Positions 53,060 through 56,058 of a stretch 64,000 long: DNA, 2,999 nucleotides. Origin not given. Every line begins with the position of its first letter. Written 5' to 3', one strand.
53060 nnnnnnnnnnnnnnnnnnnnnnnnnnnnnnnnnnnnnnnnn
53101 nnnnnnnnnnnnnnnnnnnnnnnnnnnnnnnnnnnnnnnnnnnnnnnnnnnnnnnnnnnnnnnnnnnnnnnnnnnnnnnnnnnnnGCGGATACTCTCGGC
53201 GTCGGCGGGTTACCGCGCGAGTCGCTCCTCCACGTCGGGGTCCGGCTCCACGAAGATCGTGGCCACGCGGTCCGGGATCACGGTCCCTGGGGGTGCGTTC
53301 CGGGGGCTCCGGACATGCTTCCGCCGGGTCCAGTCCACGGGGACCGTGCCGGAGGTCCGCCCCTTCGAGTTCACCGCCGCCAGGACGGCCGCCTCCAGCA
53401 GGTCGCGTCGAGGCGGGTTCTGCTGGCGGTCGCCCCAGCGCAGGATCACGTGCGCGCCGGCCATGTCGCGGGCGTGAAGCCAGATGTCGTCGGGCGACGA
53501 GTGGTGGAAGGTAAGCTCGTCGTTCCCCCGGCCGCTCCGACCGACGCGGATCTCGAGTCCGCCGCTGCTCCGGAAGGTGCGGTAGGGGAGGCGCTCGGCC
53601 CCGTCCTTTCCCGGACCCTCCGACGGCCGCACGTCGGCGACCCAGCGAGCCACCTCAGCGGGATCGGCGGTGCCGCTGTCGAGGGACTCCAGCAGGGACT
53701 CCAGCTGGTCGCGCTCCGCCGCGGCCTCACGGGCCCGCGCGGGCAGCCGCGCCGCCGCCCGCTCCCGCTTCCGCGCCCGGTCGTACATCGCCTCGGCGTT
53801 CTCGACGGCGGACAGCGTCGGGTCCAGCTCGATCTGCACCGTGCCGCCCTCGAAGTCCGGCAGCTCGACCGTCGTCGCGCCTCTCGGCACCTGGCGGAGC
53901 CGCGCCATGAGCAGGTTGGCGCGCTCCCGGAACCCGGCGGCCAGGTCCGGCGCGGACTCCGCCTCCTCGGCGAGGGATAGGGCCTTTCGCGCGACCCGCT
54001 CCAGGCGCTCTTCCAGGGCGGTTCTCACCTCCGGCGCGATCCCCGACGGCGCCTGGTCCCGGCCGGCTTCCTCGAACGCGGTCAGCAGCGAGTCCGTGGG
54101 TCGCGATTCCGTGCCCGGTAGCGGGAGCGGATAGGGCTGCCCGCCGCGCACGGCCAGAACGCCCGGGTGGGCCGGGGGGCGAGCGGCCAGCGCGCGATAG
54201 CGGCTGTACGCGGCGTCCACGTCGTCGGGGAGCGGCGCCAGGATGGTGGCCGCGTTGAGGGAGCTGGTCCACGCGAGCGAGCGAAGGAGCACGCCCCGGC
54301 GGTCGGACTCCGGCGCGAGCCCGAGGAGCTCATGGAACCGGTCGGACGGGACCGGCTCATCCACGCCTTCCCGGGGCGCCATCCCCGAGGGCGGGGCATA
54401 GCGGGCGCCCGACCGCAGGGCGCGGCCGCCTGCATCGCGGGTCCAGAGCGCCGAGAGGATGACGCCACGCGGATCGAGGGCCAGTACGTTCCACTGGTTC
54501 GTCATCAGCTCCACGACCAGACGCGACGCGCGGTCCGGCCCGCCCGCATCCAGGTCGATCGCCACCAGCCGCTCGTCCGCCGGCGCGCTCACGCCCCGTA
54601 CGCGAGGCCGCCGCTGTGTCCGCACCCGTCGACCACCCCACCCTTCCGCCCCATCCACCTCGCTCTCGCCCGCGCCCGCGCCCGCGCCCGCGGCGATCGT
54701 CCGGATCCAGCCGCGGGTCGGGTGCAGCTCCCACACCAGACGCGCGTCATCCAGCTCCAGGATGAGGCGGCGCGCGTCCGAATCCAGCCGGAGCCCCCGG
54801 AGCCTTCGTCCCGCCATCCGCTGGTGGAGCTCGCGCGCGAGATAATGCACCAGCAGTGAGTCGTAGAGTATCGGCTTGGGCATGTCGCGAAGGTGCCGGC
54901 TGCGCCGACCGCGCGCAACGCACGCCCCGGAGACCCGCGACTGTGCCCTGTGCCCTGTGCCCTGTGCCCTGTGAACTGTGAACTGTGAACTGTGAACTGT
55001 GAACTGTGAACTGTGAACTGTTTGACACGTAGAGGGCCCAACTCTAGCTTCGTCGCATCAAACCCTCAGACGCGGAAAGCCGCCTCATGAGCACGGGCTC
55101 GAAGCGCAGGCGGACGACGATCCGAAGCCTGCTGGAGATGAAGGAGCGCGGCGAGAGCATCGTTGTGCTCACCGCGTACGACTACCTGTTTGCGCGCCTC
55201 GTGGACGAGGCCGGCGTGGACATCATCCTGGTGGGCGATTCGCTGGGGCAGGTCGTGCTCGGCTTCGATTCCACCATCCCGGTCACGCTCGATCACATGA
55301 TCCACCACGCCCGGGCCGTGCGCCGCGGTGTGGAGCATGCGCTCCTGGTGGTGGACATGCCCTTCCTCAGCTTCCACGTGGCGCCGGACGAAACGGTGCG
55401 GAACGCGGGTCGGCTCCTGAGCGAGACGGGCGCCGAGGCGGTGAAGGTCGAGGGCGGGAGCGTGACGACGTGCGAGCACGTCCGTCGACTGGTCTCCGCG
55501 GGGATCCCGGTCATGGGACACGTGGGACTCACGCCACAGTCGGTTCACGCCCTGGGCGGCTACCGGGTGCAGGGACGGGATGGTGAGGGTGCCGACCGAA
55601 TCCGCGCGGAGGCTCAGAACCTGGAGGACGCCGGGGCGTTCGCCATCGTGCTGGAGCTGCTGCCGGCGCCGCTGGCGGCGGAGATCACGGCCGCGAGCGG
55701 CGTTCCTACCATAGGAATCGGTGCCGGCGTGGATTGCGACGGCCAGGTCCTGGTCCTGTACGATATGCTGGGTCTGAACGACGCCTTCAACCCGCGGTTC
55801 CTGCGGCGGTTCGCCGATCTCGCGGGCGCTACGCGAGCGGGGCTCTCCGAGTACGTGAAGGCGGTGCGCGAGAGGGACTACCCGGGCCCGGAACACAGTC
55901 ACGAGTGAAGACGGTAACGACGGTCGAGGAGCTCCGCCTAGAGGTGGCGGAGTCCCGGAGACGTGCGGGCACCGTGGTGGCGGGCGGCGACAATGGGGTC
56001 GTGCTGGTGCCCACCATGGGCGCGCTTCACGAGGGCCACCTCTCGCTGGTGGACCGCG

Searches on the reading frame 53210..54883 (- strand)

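Call 74: search_protein_families(library=pfam, proteins=[window:53210-54883:-], max_evalue=0.0001)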
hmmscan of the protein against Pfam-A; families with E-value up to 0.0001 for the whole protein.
window:53210-54883:- (557 aa): 2 families
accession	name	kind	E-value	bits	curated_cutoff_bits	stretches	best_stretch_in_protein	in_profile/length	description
PF05833.16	NFACT_N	-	5.9e-22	78.5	31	1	96-403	86-423/456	NFACT N-terminal and middle domains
PF05670.18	NFACT-R_1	-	4.2e-09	37.4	29.8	1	435-528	3-97/112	NFACT protein RNA binding domain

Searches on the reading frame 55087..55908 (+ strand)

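Call 74: search_protein_families(library=pfam, proteins=[window:55087-55908:+], max_evalue=0.0001)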
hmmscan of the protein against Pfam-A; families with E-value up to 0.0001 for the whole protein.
window:55087-55908:+ (273 aa): 1 family
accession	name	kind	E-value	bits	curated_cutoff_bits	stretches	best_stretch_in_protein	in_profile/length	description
PF02548.21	Pantoate_transf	-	2.4e-112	375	28.7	1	9-267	1-258/259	Ketopantoate hydroxymethyltransferase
